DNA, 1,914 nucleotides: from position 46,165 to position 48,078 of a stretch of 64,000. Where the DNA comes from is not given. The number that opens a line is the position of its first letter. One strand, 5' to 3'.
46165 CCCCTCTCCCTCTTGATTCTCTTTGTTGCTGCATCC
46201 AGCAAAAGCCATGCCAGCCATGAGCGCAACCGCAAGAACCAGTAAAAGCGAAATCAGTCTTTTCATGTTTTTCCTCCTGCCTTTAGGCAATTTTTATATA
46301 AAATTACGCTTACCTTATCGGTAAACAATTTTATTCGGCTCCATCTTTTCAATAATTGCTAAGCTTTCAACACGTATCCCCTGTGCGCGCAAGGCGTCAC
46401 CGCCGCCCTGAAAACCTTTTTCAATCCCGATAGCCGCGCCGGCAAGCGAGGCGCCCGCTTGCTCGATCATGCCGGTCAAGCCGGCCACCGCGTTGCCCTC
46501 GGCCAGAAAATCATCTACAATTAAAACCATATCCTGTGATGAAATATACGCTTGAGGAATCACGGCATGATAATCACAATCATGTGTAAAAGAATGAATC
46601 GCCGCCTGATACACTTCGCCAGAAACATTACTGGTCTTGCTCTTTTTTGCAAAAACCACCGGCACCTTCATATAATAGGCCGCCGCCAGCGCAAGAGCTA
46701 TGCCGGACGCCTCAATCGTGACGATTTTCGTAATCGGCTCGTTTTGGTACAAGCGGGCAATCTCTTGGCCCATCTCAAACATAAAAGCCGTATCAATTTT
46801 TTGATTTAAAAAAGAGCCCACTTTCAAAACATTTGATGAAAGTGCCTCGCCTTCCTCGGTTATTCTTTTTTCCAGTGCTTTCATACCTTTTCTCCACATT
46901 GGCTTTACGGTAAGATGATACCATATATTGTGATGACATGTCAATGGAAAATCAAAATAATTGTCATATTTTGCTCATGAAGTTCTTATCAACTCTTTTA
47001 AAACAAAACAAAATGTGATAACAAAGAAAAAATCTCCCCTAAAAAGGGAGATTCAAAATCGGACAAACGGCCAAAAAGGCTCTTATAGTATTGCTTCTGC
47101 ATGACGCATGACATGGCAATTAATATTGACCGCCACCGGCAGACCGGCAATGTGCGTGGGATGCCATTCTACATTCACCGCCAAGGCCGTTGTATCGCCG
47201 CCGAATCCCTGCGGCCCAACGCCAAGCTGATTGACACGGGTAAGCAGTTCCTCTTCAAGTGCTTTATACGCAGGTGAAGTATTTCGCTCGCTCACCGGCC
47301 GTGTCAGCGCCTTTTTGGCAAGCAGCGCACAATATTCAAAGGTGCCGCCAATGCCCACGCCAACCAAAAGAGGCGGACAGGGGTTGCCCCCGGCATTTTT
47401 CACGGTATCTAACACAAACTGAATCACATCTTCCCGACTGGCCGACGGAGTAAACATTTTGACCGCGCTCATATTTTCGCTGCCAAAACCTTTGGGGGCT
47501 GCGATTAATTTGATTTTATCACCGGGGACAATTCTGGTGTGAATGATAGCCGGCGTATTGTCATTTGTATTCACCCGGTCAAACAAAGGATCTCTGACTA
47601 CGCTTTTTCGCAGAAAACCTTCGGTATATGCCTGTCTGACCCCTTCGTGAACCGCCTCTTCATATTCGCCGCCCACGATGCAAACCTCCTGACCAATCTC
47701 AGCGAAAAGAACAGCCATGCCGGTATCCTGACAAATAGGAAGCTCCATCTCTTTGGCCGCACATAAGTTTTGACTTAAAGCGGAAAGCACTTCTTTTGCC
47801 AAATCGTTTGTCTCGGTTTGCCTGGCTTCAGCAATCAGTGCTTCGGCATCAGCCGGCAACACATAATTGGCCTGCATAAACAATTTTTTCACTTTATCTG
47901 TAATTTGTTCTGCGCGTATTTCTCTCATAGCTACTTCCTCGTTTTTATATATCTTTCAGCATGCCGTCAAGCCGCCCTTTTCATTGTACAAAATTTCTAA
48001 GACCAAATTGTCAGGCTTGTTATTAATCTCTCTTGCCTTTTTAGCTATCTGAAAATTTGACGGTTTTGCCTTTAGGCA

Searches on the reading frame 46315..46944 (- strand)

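Call 87: search_protein_families(library=pfam, proteins=[window:46315-46944:-], max_evalue=0.01)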
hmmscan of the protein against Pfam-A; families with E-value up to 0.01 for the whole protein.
window:46315-46944:- (209 aa): 1 family
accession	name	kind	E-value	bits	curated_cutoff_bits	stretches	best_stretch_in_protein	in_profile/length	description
PF00156.33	Pribosyltran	-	6e-08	32.6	26.3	1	64-176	21-126/158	Phosphoribosyl transferase domain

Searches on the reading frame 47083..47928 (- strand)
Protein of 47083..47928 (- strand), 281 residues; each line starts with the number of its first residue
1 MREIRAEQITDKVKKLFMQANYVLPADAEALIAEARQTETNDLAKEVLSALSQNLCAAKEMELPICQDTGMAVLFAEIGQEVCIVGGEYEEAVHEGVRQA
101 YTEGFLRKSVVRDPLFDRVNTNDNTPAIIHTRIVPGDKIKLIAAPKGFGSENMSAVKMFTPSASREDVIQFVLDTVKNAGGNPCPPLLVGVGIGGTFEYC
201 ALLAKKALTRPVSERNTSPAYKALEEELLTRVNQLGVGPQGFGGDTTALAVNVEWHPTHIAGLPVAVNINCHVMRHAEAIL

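Call 13: find_homologous_proteins(query=window:47083-47928:-, max_evalue=1e-60)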
Query window:47083-47928:- (281 aa): 8000 proteins with E <= 1e-60 among 8000 candidates; the best 120 are listed.
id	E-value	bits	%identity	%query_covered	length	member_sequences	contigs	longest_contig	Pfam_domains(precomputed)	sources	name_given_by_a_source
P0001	4.3e-183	625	100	100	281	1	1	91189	PF05681.20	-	-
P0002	2.9e-164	563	87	100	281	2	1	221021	PF05681.20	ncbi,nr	ncbi:MAG: fumarate hydratase [Clostridiales bacterium]|nr:fumarate hydratase [Clostridiales bacteriu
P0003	7.8e-144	496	77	100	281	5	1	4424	PF05681.20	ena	-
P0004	1.2e-134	466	74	99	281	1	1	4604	PF05681.20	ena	-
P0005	3.2e-132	458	73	100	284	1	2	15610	PF05681.20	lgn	-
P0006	3.9e-129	448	70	100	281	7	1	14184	PF05681.20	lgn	-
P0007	4.1e-129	448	71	100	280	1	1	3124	PF05681.20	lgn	-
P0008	5.1e-129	447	72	100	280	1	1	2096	PF05681.20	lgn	-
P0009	3.8e-128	445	69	100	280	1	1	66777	PF05681.20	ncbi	-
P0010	7.1e-128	444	71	99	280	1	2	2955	PF05681.20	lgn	-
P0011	2.3e-127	442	69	99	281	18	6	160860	PF05681.20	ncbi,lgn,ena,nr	ncbi:MAG: fumarate hydratase [Clostridia bacterium]|nr:fumarate hydratase [Clostridia bacterium]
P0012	6.4e-127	441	71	100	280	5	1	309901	PF05681.20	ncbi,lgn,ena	-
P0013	4.9e-126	438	67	100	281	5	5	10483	PF05681.20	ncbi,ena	-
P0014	2.3e-125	436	68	100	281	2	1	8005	PF05681.20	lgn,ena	-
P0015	2.3e-125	435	68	100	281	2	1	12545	PF05681.20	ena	-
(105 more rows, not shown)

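Call 15: find_encoding_contigs(protein=P0002, flank=6000, max_places=4)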
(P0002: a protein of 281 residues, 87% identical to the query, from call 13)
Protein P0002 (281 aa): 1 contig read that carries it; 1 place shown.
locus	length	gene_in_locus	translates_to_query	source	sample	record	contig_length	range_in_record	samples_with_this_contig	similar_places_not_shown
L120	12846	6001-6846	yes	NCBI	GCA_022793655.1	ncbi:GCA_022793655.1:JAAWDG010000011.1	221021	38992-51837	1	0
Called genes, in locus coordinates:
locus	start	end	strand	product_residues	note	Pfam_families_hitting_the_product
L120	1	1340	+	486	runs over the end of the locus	PF04055:Radical_SAM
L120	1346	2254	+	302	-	PF00485:PRK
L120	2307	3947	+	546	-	PF01554:MatE (weak), PF01943:Polysacc_synt, PF03023:MurJ, PF01554:MatE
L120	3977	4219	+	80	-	PF01479:S4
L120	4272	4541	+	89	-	PF07873:YabP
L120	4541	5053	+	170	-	PF09578:Spore_YabQ (faint)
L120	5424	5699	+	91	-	PF04977:DivIC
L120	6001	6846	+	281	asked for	PF05681:Fumerase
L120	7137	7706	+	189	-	PF00156:Pribosyltran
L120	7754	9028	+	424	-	PF02608:Bmp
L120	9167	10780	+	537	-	PF00005:ABC_tran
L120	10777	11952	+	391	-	PF02653:BPD_transp_2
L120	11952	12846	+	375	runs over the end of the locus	PF02653:BPD_transp_2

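Call 16: find_encoding_contigs(protein=P0003, flank=6000, max_places=4)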
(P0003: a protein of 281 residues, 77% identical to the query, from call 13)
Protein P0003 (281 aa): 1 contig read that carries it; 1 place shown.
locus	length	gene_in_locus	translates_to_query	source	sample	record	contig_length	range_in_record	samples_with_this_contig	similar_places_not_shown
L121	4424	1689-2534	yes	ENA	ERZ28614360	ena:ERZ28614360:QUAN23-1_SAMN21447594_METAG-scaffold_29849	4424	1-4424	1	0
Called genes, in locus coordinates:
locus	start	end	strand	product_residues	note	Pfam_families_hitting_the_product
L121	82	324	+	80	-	PF01479:S4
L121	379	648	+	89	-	PF07873:YabP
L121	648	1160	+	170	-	PF09578:Spore_YabQ (weak)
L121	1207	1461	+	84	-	PF04977:DivIC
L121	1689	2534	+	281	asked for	PF05681:Fumerase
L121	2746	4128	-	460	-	PF01554:MatE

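Call 67: find_encoding_contigs(protein=P0005, flank=10000, max_places=2)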
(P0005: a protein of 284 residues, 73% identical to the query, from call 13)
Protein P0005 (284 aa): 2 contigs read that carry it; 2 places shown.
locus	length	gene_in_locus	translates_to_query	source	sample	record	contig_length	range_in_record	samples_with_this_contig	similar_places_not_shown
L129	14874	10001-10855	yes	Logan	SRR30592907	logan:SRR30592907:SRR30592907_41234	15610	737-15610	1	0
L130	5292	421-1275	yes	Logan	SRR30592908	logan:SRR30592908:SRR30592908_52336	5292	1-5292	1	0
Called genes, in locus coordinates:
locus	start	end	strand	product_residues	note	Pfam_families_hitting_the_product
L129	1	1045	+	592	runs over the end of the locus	?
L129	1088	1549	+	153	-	PF02580:Tyr_Deacylase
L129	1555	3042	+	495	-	PF04055:Radical_SAM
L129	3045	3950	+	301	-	PF00485:PRK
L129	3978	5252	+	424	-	PF01979:Amidohydro_1, PF07969:Amidohydro_3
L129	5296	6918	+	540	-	PF01554:MatE, PF01943:Polysacc_synt, PF03023:MurJ, PF01554:MatE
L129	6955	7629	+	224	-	PF03819:MazG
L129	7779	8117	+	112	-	PF18291:HU-HIG (weak), PF00216:Bac_DNA_binding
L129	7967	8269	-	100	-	-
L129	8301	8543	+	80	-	PF01479:S4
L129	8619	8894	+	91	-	PF07873:YabP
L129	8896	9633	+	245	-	PF09578:Spore_YabQ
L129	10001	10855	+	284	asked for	PF05681:Fumerase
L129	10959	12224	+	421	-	PF13354:Beta-lactamase2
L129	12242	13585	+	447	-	PF09587:PGA_cap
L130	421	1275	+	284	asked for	PF05681:Fumerase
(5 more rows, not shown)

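Call 80: find_encoding_contigs(protein=P0001, flank=2000, max_places=5)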
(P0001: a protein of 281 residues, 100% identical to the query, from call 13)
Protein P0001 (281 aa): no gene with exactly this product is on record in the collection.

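Call 87: search_protein_families(library=pfam, proteins=[window:47083-47928:-], max_evalue=0.01)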
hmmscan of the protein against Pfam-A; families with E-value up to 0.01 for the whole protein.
window:47083-47928:- (281 aa): 1 family
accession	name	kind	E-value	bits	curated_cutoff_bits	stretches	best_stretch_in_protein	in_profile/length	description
PF05681.19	Fumerase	-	2.3e-115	385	25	1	11-279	2-269/270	Fumarate hydratase (Fumerase)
